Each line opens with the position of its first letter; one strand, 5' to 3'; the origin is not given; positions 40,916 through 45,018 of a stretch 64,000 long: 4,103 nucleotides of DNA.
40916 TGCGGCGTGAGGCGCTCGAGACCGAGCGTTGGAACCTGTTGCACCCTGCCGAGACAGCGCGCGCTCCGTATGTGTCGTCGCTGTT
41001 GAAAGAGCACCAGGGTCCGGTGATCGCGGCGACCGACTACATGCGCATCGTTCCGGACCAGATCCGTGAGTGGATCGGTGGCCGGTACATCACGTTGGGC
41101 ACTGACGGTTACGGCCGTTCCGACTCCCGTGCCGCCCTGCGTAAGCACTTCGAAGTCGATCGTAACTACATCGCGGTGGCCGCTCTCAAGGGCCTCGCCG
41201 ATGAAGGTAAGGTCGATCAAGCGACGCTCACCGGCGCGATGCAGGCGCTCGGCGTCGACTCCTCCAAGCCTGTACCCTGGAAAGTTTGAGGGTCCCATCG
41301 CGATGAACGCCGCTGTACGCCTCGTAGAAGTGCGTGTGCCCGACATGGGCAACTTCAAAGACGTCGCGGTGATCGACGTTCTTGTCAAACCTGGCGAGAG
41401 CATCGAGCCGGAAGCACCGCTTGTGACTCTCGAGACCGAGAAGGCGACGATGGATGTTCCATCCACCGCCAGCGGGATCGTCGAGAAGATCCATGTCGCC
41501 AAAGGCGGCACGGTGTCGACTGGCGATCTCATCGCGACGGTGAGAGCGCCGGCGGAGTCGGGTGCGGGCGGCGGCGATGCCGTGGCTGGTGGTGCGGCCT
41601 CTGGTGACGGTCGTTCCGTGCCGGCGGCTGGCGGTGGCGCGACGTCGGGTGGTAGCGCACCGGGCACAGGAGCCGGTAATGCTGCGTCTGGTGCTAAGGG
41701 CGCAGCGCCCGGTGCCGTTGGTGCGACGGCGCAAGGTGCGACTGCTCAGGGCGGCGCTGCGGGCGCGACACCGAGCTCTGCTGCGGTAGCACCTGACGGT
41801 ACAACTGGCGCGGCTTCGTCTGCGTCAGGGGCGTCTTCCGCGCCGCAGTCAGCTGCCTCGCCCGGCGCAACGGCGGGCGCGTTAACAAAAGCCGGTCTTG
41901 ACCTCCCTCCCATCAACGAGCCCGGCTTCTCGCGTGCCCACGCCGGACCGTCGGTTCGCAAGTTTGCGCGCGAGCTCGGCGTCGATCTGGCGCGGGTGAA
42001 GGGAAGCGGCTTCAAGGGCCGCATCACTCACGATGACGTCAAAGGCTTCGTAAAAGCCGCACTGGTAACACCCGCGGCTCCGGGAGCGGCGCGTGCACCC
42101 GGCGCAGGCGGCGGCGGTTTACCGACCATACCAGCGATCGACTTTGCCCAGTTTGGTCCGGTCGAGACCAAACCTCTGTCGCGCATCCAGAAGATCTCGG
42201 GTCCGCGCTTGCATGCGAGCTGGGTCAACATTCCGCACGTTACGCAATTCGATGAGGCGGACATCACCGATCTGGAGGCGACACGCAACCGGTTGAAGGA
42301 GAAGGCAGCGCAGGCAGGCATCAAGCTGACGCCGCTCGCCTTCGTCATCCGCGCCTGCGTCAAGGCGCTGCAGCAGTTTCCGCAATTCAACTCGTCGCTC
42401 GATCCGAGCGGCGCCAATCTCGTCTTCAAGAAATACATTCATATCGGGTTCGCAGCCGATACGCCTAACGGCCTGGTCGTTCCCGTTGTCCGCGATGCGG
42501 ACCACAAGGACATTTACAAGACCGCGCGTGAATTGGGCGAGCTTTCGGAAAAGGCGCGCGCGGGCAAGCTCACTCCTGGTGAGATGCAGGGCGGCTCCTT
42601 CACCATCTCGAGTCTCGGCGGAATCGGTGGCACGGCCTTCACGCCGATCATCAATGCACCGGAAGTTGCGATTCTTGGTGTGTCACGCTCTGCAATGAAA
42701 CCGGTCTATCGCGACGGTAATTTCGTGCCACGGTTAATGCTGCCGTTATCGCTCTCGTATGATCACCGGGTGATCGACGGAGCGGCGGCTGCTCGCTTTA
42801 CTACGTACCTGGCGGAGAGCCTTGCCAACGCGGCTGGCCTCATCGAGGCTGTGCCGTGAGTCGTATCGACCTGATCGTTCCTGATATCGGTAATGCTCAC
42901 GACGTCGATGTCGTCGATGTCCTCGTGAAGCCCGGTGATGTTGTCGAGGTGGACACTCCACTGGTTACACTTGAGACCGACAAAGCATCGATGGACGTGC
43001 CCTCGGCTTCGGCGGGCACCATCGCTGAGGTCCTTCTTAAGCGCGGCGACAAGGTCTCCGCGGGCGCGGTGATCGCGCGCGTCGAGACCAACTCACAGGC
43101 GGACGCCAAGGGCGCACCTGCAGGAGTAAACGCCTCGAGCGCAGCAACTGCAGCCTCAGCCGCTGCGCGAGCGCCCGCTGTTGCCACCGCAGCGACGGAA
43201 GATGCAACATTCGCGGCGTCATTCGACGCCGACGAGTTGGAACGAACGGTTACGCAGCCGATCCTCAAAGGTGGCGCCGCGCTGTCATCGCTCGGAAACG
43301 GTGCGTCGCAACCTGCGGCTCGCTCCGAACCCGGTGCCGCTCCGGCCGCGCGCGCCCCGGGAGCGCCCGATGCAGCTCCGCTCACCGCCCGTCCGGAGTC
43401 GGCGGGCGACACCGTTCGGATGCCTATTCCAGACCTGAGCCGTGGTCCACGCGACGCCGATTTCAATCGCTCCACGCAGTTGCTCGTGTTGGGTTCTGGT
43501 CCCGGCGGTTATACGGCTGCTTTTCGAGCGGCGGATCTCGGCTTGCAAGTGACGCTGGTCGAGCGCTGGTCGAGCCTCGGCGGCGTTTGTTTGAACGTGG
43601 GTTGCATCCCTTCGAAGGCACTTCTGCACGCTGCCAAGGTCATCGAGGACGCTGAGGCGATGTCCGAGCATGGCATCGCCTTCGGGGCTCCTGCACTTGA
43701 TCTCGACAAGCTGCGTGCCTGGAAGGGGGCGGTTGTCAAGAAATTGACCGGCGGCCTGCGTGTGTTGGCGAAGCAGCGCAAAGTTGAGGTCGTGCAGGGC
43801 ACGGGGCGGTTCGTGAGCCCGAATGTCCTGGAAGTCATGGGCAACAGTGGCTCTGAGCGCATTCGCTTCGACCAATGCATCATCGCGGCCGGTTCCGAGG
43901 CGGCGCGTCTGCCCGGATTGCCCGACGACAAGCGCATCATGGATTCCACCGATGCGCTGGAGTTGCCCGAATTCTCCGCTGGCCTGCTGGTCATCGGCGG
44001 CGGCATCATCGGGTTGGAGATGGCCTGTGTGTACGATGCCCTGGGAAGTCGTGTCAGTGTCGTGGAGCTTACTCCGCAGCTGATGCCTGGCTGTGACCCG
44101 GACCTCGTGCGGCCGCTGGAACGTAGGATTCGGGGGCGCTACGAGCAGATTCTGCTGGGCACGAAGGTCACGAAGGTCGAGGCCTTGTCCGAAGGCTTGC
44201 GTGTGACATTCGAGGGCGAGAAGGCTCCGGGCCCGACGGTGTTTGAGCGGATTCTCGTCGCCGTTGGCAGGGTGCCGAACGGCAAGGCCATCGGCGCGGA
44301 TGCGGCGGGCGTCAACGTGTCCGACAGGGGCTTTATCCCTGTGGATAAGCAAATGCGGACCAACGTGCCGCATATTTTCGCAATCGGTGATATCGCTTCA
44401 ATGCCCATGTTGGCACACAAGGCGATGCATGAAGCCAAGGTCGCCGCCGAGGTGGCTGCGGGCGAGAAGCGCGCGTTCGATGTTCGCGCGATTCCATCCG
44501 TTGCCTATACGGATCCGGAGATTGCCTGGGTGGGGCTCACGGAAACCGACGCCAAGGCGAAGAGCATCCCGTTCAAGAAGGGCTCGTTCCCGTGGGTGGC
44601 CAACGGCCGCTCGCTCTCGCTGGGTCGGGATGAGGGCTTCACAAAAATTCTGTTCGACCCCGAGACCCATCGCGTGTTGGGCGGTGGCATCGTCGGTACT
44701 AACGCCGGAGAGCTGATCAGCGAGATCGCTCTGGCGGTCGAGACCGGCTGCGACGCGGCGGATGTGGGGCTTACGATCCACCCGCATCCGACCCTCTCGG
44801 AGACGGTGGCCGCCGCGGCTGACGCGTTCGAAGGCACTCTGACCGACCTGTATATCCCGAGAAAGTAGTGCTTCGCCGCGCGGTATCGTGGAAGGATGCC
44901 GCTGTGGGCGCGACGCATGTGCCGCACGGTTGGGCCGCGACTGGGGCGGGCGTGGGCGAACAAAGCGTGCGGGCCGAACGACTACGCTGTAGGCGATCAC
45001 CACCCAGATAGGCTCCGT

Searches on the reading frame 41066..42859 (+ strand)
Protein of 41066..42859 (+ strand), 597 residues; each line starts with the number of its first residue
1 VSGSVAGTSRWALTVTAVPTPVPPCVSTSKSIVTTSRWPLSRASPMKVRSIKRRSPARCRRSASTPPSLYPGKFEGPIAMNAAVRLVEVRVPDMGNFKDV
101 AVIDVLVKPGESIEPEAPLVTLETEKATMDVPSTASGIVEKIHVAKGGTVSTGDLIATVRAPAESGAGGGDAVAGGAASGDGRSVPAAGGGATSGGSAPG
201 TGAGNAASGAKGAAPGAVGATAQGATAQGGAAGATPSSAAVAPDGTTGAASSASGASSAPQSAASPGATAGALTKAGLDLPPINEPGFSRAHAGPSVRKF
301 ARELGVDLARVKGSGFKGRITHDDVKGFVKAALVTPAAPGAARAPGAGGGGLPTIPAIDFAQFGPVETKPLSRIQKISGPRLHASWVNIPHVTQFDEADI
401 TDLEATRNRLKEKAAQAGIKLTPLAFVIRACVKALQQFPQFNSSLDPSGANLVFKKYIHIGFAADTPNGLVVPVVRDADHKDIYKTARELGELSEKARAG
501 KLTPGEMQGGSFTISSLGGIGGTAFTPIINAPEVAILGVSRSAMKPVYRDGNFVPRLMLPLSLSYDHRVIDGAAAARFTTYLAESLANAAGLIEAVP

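Call 58: search_protein_families(library=pfam, proteins=[window:41066-42859:+], max_evalue=0.00001)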
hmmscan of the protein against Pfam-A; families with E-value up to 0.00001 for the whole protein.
window:41066-42859:+ (597 aa): 3 families
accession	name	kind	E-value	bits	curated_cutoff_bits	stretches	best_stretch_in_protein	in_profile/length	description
PF00198.28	2-oxoacid_dh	-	3.2e-83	279.2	23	1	366-592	4-230/232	2-oxoacid dehydrogenases acyltransferase (catalytic domain)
PF00364.28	Biotin_lipoyl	-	1.1e-17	64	22.1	1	88-158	2-72/73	Biotin-requiring enzyme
PF02817.22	E3_binding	-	3.7e-15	56.3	23.7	1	292-326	2-36/36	e3 binding domain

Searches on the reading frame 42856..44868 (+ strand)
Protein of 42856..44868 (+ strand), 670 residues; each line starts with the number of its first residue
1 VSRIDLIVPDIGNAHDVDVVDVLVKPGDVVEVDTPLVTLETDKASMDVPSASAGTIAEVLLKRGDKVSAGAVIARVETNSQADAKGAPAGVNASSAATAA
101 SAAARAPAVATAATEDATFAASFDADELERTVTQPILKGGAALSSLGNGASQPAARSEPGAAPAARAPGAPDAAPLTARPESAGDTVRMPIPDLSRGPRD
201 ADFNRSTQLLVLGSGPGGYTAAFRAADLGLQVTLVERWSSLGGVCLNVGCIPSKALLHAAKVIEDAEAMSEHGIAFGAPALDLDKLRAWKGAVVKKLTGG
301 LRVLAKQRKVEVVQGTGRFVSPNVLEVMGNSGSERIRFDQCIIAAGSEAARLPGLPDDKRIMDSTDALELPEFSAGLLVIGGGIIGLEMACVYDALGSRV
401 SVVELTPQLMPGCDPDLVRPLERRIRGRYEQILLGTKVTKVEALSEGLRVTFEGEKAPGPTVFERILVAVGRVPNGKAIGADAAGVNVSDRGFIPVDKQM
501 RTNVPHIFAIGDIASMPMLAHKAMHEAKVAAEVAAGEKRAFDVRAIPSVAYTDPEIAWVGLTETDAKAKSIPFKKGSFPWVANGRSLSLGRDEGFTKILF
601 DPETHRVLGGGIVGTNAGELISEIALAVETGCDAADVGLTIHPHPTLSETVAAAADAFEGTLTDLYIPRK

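Call 58: search_protein_families(library=pfam, proteins=[window:42856-44868:+], max_evalue=0.00001)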
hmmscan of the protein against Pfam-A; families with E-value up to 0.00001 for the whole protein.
window:42856-44868:+ (670 aa): 9 families
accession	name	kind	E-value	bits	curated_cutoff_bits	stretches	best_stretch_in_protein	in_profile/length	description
PF07992.20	Pyr_redox_2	-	7.1e-66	223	26.1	1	208-527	2-291/291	Pyridine nucleotide-disulphide oxidoreductase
PF02852.28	Pyr_redox_dim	-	1.3e-35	122.4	25.3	1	546-654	1-109/110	Pyridine nucleotide-disulphide oxidoreductase, dimerisation domain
PF00070.33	Pyr_redox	-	1.1e-19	71.2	22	1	377-452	2-79/82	Pyridine nucleotide-disulphide oxidoreductase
PF00364.28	Biotin_lipoyl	-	1.4e-18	66.9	22.1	1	6-75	3-72/73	Biotin-requiring enzyme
PF13738.12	Pyr_redox_3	-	1.3e-07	31.7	30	0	335-511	122-305/305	Pyridine nucleotide-disulphide oxidoreductase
PF01134.28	GIDA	-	2.2e-07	30.7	22.1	0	209-347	2-150/391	Glucose inhibited division protein A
PF12831.13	FAD_oxidored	-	2.7e-07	30.7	27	1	209-247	2-40/416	FAD dependent oxidoreductase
PF01262.27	AlaDh_PNT_C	-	2e-06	27.8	23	0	375-408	29-62/214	Alanine dehydrogenase/PNT, C-terminal domain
PF13450.12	NAD_binding_8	-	5.1e-06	27.1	21.9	0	211-245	1-35/68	NAD(P)-binding Rossmann-like domain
